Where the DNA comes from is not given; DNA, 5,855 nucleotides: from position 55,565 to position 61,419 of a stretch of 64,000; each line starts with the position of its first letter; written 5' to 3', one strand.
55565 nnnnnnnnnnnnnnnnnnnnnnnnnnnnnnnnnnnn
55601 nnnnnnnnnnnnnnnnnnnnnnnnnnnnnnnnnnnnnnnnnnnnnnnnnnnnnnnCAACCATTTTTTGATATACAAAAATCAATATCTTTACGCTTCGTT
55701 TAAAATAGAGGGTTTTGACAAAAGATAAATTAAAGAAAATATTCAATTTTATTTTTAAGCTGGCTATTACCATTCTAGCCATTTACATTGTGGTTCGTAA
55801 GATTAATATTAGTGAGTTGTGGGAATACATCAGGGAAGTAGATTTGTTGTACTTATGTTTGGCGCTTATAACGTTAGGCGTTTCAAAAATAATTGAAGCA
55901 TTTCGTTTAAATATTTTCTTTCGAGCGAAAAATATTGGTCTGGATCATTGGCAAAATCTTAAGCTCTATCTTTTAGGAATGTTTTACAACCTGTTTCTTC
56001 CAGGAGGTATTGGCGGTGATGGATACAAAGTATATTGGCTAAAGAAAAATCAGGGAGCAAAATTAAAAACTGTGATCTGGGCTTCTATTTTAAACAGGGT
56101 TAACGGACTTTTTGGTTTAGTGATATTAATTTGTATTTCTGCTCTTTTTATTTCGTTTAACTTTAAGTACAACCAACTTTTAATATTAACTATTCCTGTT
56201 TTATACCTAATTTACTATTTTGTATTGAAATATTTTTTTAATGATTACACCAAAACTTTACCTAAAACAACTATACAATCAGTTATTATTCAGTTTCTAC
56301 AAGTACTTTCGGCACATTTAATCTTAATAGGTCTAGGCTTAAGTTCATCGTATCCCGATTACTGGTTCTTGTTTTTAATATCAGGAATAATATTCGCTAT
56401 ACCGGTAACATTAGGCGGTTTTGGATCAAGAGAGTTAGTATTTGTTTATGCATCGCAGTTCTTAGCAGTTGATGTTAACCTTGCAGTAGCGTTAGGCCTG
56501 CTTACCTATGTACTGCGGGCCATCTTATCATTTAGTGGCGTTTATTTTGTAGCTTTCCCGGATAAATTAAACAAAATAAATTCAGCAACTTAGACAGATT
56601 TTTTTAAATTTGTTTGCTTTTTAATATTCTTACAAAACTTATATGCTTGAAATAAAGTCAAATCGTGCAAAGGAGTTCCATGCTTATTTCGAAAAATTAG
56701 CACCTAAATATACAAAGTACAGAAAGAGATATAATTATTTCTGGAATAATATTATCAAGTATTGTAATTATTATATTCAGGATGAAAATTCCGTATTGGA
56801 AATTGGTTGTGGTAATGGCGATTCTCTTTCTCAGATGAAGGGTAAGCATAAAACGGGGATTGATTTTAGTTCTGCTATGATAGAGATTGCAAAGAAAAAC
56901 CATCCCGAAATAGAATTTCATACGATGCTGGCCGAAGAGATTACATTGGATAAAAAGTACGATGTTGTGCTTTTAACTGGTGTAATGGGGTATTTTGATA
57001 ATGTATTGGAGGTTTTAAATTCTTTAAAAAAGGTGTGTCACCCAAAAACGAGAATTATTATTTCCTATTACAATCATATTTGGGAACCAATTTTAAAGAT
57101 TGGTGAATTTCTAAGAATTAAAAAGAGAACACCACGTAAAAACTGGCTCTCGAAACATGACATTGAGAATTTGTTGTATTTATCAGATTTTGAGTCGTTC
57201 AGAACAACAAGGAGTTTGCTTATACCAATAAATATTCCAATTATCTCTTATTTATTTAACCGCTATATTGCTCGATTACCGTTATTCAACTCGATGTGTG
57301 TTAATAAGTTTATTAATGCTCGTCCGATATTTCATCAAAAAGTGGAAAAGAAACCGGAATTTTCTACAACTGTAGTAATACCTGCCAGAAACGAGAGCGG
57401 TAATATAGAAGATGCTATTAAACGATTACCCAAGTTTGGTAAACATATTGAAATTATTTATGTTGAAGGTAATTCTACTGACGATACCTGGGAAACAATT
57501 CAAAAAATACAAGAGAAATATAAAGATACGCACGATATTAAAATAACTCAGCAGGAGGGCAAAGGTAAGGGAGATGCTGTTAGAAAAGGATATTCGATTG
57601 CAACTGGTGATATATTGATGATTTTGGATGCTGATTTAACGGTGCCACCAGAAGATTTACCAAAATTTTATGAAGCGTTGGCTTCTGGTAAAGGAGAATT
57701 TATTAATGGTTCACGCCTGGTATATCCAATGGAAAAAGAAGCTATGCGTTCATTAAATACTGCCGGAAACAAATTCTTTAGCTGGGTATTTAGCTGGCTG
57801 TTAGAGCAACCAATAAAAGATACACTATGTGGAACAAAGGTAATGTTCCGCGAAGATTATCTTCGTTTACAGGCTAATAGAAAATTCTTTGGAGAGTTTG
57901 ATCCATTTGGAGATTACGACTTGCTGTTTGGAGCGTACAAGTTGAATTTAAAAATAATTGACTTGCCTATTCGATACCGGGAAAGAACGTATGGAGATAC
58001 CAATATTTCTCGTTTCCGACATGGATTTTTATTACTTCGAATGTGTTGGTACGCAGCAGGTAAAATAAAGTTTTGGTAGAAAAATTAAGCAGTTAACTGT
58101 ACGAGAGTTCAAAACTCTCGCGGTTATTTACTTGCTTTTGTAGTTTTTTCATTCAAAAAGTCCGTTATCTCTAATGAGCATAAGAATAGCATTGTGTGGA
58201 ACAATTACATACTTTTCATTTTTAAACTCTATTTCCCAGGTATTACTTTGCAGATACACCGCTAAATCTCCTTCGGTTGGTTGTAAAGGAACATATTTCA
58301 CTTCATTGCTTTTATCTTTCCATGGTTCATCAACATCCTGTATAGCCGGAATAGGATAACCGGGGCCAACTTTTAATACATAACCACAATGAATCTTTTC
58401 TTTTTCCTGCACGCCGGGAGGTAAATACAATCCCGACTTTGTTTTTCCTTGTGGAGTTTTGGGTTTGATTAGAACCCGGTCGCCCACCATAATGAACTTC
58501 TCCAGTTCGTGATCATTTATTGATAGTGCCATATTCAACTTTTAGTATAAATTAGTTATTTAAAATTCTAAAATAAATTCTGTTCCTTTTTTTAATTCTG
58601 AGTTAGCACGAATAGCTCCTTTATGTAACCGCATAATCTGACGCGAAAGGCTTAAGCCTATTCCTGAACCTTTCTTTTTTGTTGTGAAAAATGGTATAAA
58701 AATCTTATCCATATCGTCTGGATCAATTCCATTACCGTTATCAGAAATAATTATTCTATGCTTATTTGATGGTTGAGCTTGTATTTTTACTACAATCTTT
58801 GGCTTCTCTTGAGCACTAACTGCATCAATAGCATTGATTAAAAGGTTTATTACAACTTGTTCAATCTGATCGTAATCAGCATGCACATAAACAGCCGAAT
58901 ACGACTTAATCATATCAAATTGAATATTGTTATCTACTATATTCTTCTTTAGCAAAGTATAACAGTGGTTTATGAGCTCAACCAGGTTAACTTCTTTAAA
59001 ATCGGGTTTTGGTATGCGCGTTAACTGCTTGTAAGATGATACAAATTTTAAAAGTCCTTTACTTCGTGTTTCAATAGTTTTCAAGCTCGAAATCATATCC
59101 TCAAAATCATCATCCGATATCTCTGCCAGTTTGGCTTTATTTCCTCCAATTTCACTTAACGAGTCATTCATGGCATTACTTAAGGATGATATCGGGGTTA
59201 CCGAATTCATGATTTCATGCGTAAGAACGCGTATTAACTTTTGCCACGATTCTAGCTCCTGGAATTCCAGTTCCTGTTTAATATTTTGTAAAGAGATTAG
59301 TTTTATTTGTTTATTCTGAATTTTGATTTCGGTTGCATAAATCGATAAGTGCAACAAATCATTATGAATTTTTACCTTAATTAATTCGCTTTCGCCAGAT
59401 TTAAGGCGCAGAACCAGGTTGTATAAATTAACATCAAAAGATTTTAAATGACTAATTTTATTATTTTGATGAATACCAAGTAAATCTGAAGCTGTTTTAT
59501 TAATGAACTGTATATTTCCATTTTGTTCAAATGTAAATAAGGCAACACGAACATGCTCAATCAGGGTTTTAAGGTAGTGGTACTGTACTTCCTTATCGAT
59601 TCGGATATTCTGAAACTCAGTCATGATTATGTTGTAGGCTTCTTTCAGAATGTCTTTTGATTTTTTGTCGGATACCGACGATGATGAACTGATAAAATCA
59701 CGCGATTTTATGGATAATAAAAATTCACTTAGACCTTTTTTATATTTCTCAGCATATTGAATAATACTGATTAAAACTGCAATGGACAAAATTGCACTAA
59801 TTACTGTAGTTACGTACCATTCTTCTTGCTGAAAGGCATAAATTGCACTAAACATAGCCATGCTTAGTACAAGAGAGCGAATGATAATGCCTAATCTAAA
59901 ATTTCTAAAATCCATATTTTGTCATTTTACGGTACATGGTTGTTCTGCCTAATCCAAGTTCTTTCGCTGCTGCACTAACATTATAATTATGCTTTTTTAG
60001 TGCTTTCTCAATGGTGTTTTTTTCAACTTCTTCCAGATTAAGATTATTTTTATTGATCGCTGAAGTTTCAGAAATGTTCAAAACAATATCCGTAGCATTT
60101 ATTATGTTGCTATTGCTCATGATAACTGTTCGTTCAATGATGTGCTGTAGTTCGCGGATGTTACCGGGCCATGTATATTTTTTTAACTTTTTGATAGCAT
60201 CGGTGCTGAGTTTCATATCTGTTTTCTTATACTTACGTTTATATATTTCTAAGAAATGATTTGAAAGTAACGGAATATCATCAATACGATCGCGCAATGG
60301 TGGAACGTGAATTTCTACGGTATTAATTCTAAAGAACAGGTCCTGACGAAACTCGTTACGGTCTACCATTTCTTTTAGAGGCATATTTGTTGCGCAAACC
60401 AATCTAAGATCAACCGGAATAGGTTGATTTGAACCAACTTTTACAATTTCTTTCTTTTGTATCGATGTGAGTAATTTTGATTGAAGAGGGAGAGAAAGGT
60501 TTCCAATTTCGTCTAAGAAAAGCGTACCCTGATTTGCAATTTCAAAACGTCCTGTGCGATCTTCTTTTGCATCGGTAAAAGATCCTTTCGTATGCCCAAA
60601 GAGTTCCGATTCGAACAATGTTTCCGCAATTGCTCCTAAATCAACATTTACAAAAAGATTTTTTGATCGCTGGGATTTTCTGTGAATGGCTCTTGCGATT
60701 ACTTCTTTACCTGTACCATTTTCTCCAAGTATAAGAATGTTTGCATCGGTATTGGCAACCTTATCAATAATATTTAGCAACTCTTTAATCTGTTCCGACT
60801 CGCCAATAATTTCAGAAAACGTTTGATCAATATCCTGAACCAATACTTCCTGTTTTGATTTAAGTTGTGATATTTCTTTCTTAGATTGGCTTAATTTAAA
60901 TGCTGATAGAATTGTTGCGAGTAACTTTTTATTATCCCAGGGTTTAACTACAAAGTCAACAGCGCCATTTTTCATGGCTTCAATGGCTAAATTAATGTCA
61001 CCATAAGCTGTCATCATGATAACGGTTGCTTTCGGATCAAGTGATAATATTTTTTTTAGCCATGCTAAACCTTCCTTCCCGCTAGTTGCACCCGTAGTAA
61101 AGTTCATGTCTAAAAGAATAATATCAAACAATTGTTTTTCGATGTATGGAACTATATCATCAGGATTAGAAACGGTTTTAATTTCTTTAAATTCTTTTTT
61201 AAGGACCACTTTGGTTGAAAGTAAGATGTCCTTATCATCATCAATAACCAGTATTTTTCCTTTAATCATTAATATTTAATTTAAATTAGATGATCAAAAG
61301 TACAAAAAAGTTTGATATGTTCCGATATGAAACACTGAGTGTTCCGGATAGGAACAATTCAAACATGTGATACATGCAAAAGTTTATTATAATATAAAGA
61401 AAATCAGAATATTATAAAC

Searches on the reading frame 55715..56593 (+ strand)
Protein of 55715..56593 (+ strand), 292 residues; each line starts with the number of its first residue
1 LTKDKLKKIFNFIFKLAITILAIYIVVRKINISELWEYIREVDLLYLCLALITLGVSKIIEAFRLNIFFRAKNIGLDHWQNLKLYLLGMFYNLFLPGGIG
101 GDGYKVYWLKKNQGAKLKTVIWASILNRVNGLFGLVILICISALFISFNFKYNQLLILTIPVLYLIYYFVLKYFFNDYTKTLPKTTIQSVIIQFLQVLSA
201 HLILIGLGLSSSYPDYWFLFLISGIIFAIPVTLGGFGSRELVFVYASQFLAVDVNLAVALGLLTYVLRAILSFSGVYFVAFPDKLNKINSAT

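Call 64: search_protein_families(library=pfam, proteins=[window:55715-56593:+], max_evalue=0.00001)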
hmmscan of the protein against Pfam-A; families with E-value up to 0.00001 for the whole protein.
window:55715-56593:+ (292 aa): 1 family
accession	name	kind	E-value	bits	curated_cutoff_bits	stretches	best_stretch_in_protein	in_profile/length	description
PF03706.18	LPG_synthase_TM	-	3.4e-27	96.1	33.4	1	13-266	2-292/302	Lysylphosphatidylglycerol synthase TM region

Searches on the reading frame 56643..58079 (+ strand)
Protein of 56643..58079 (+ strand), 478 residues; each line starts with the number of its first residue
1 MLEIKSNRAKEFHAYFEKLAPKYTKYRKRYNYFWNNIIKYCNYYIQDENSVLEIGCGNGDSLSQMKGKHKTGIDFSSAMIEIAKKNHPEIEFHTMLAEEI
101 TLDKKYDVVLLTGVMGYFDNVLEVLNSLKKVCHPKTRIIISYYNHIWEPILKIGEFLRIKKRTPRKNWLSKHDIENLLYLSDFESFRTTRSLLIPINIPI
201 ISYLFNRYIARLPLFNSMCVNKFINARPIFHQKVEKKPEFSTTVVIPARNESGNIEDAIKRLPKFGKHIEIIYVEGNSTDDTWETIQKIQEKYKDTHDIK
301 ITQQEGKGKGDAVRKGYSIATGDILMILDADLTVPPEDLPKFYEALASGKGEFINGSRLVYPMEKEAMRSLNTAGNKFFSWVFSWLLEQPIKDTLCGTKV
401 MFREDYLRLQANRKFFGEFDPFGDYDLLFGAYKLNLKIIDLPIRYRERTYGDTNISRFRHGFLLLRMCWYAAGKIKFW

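Call 64: search_protein_families(library=pfam, proteins=[window:56643-58079:+], max_evalue=0.00001)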
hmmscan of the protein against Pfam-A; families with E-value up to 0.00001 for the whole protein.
window:56643-58079:+ (478 aa): 8 families
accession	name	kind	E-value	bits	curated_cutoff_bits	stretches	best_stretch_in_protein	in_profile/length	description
PF00535.33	Glycos_transf_2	-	2.2e-26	93.2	23.3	1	243-407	1-164/168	Glycosyl transferase family 2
PF13489.12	Methyltransf_23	-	1.5e-15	57.8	27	1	26-178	1-154/164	Methyltransferase domain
PF13847.12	Methyltransf_31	-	1.1e-14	54.7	27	1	46-144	2-113/145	Methyltransferase domain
PF13649.12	Methyltransf_25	-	1.6e-12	48.4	27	1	51-134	1-95/97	Methyltransferase domain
PF08241.18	Methyltransf_11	-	4e-12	47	21.2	1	52-140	1-95/95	Methyltransferase domain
PF08242.18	Methyltransf_12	-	3.3e-11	44.2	30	1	52-136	1-96/98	Methyltransferase domain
PF10111.15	Glyco_tranf_2_2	-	9.6e-10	38.8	27.3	1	243-375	1-138/276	Glycosyltransferase like family 2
PF13641.12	Glyco_tranf_2_3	-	2.1e-08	34.9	27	1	242-409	3-173/230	Glycosyltransferase like family 2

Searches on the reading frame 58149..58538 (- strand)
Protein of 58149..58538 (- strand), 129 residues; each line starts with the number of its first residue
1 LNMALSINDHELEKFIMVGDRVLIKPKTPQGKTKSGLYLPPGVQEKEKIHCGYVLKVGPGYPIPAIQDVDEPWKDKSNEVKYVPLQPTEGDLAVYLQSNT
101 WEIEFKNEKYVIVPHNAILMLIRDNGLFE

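Call 64: search_protein_families(library=pfam, proteins=[window:58149-58538:-], max_evalue=0.00001)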
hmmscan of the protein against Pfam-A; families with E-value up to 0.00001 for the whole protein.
window:58149-58538:- (129 aa): 1 family
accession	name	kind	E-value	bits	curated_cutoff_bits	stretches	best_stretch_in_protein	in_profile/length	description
PF00166.26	Cpn10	-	1.2e-12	48.1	21.1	1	15-120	2-91/93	Chaperonin 10 Kd subunit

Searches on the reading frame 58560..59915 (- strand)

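Call 64: search_protein_families(library=pfam, proteins=[window:58560-59915:-], max_evalue=0.00001)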
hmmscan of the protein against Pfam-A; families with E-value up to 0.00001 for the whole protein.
window:58560-59915:- (451 aa): 2 families
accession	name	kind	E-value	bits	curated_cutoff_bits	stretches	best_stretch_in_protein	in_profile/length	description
PF02518.31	HATPase_c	-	7.4e-25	88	26.4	1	347-450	2-106/111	Histidine kinase-, DNA gyrase B-, and HSP90-like ATPase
PF13589.12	HATPase_c_3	-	7.5e-07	29.7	25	1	351-415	3-62/137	Histidine kinase-, DNA gyrase B-, and HSP90-like ATPase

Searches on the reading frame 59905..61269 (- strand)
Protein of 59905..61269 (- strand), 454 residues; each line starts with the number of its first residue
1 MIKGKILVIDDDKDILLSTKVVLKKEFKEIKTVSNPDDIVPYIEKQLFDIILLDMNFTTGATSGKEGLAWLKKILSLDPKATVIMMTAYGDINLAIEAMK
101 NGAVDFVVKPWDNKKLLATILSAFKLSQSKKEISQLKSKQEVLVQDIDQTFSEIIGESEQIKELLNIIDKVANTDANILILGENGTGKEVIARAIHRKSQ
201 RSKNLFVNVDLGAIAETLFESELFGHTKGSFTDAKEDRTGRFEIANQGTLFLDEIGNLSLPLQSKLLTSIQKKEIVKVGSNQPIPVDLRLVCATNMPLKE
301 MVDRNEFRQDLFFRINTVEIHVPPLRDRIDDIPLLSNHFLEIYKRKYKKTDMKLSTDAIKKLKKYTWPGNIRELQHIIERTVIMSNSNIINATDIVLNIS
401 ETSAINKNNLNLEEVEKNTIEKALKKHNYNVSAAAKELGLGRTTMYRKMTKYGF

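Call 64: search_protein_families(library=pfam, proteins=[window:59905-61269:-], max_evalue=0.00001)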
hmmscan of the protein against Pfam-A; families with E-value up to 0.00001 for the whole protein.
window:59905-61269:- (454 aa): 5 families
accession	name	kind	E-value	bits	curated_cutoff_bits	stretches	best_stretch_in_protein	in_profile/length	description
PF00158.32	Sigma54_activat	-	4.4e-67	225.4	20.2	1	154-321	1-168/168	Sigma-54 interaction domain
PF25601.1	AAA_lid_14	-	4.7e-24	84.5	27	1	326-407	1-82/87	AAA+ ATPase lid domain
PF14532.12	Sigma54_activ_2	-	4.4e-23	82.5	25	1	155-325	1-138/138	Sigma-54 interaction domain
PF00072.30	Response_reg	-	5e-20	72.2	30.2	1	6-120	1-110/111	Response regulator receiver domain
PF02954.25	HTH_8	-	5.7e-16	58.4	22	1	412-452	2-42/42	Bacterial regulatory protein, Fis family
